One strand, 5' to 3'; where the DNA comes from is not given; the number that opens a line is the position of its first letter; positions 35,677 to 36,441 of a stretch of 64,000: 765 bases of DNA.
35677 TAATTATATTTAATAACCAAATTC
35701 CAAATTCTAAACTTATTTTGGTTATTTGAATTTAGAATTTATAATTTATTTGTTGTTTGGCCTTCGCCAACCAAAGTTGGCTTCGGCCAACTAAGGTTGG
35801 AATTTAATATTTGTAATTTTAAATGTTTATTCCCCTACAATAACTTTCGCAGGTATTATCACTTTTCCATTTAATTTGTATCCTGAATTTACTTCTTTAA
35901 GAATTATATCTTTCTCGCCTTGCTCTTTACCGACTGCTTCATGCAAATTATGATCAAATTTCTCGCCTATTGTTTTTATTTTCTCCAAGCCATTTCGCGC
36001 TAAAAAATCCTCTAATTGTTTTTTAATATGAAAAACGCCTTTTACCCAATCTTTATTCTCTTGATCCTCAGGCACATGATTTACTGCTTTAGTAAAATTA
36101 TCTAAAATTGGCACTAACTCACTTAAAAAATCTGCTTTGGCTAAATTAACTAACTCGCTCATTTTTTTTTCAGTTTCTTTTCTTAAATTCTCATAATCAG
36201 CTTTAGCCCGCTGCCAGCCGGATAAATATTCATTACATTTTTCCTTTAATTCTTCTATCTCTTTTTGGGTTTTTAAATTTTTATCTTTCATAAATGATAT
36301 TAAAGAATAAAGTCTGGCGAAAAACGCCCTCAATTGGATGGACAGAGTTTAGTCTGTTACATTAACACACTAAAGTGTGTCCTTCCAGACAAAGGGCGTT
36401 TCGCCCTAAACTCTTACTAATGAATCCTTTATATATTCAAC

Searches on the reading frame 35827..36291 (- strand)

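Call 67: search_protein_families(library=pfam, proteins=[window:35827-36291:-], max_evalue=0.01)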
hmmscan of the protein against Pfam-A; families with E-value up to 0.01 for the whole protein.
window:35827-36291:- (154 aa): 3 families
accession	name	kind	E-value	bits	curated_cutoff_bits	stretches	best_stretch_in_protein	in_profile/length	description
PF01025.24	GrpE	-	4.9e-41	140.6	25.8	1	3-153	11-164/165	GrpE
PF14388.11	DUF4419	-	0.0004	20.4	25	1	30-92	139-198/303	Domain of unknown function (DUF4419)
PF09820.16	AAA-ATPase_like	-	0.0094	16.2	26.1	0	8-98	91-185/201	Predicted AAA-ATPase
